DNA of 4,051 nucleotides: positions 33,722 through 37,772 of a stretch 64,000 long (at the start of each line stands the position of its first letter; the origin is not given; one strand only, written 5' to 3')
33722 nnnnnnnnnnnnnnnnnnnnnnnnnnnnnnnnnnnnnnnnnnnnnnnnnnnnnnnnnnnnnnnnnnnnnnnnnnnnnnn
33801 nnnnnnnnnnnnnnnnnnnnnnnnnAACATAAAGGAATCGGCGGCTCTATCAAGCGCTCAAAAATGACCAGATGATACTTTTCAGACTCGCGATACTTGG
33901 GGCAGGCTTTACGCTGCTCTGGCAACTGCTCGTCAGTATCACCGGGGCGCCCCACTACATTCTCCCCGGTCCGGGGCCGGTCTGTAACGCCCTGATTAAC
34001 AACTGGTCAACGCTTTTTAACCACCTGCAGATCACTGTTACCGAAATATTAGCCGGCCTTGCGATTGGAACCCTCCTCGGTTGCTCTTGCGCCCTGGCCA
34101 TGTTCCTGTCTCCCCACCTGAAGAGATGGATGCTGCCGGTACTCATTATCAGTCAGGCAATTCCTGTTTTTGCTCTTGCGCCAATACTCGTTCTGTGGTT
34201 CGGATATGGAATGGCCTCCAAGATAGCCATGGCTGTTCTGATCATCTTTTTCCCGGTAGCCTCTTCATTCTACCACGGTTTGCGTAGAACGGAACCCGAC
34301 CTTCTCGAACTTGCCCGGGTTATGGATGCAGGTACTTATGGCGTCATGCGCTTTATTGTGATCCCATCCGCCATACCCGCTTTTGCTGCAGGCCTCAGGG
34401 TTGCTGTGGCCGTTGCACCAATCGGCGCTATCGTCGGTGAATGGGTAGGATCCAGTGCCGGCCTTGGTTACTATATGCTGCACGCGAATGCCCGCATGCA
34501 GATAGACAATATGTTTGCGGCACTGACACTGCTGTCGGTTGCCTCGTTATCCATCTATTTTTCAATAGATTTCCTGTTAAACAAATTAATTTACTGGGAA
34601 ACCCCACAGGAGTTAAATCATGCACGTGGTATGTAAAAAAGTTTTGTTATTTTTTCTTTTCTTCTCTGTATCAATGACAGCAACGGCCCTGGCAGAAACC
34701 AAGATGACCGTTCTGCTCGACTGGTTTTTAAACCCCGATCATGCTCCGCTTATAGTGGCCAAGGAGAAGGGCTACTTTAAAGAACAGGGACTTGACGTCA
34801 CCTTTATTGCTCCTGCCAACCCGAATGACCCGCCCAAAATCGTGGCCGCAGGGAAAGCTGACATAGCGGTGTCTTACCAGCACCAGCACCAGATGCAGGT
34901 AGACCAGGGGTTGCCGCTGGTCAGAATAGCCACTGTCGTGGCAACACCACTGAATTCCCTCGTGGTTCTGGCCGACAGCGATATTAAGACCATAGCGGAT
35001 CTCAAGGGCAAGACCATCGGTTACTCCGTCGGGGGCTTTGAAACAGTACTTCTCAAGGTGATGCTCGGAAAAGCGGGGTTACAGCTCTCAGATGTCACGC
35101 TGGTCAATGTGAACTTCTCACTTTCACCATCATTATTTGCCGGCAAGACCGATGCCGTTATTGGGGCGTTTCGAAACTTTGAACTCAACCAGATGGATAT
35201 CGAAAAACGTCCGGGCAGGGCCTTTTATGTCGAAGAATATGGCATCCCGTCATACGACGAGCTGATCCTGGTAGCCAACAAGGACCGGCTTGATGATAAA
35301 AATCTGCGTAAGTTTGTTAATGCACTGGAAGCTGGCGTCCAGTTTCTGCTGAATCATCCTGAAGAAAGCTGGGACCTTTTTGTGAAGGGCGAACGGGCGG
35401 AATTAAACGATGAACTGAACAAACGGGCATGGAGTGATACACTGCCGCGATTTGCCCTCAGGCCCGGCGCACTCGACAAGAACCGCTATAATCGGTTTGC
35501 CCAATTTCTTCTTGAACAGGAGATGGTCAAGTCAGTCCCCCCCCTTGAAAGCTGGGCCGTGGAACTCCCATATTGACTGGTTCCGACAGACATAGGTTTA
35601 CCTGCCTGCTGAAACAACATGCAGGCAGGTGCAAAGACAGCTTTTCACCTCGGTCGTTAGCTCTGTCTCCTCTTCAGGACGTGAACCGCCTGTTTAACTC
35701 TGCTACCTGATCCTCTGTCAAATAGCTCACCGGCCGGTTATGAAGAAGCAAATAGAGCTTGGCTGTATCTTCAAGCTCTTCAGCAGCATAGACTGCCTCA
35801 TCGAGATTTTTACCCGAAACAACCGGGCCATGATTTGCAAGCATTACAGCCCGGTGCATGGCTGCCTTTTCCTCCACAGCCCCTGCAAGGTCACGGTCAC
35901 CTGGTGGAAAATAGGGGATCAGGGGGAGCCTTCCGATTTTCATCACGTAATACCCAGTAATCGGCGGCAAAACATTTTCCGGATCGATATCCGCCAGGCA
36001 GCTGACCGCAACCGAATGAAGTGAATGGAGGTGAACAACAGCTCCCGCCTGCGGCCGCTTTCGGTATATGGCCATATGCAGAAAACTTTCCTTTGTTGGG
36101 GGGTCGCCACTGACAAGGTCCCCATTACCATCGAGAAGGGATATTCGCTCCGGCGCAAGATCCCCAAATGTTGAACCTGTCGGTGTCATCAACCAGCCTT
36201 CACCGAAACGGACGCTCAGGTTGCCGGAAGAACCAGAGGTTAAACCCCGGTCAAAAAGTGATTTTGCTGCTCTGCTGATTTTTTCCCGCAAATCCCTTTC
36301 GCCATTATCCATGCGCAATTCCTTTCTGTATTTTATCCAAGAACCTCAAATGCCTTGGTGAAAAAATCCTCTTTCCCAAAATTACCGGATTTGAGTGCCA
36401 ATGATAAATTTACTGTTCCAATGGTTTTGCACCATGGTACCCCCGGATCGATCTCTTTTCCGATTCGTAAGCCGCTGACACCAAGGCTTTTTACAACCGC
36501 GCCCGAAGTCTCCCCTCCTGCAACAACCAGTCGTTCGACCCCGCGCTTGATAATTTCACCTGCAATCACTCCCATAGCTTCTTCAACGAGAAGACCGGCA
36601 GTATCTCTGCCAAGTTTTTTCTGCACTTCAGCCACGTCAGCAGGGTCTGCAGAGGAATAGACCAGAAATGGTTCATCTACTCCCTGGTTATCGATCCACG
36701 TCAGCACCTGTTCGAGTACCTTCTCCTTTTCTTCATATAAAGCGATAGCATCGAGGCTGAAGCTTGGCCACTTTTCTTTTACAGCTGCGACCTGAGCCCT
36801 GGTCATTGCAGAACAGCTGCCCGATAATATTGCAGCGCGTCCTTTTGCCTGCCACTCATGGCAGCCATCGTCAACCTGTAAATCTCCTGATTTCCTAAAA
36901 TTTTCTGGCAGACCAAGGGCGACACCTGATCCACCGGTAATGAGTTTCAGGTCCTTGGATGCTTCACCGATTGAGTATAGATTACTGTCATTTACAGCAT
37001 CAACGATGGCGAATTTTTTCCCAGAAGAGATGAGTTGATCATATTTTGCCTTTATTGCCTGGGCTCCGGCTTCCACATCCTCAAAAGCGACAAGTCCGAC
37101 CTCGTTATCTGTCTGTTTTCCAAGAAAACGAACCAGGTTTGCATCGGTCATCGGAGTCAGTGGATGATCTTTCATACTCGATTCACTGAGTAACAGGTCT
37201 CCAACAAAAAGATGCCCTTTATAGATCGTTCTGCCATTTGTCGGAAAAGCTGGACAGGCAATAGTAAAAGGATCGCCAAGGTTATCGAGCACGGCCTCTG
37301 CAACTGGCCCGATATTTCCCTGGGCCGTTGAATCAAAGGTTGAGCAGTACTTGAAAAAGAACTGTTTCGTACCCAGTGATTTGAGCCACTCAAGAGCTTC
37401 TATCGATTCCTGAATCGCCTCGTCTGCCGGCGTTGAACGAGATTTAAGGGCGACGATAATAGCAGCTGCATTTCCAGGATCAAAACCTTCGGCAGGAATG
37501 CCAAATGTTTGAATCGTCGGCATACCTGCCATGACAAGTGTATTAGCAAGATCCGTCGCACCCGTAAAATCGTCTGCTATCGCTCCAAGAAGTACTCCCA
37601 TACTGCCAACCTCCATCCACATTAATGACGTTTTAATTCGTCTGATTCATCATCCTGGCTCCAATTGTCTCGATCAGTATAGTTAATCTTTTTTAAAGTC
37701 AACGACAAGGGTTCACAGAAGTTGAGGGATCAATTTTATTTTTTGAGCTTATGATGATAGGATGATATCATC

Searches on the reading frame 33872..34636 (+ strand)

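Call 78: search_protein_families(library=pfam, proteins=[window:33872-34636:+], max_evalue=0.000001)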
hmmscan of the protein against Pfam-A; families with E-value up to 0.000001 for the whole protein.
window:33872-34636:+ (254 aa): 1 family
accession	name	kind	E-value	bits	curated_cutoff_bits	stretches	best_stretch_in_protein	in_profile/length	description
PF00528.27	BPD_transp_1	-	2e-31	109.6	26.4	1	66-236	1-175/184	Binding-protein-dependent transport system inner membrane component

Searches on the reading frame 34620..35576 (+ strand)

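Call 78: search_protein_families(library=pfam, proteins=[window:34620-35576:+], max_evalue=0.000001)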
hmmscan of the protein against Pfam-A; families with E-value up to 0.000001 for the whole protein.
window:34620-35576:+ (318 aa): 2 families
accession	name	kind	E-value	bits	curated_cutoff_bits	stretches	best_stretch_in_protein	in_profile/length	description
PF09084.16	NMT1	-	3.1e-75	253.2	20.5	1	38-249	1-215/216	NMT1/THI5 like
PF13379.11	NMT1_2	-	1.1e-07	32.4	24.7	1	29-166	6-161/252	NMT1-like family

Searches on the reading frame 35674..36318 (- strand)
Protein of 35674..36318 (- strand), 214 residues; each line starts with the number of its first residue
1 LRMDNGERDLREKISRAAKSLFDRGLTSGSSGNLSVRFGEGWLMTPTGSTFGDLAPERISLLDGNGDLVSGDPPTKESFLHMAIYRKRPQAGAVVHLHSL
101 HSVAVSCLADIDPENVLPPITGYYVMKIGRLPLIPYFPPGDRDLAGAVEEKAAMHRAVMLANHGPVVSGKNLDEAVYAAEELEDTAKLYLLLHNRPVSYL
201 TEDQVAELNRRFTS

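Call 78: search_protein_families(library=pfam, proteins=[window:35674-36318:-], max_evalue=0.000001)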
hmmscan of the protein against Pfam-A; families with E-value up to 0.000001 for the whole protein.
window:35674-36318:- (214 aa): 1 family
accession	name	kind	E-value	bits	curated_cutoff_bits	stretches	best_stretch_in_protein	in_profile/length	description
PF00596.27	Aldolase_II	-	1.8e-48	165.3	22.2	1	13-190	2-183/183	Class II Aldolase and Adducin N-terminal domain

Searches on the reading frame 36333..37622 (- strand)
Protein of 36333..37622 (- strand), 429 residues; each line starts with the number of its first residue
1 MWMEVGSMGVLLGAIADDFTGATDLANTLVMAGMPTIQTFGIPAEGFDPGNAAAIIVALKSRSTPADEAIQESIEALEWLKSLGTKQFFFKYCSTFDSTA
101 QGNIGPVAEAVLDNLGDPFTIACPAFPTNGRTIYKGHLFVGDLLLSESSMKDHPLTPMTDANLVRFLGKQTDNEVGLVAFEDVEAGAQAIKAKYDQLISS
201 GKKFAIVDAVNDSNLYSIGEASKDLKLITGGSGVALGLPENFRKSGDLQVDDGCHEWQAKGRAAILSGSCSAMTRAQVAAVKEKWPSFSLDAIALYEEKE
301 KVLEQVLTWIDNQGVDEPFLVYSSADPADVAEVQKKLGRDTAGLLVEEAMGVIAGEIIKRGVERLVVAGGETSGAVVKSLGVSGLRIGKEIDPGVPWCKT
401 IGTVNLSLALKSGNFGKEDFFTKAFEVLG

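Call 78: search_protein_families(library=pfam, proteins=[window:36333-37622:-], max_evalue=0.000001)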
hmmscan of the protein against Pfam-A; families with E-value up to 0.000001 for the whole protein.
window:36333-37622:- (429 aa): 2 families
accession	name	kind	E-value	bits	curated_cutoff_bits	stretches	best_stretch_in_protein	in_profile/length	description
PF07005.16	SBD_N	-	1.3e-72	244.7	25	1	12-237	1-229/230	Sugar-binding N-terminal domain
PF17042.10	NBD_C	-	5.7e-45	154.3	28.3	1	264-421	1-168/168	Nucleotide-binding C-terminal domain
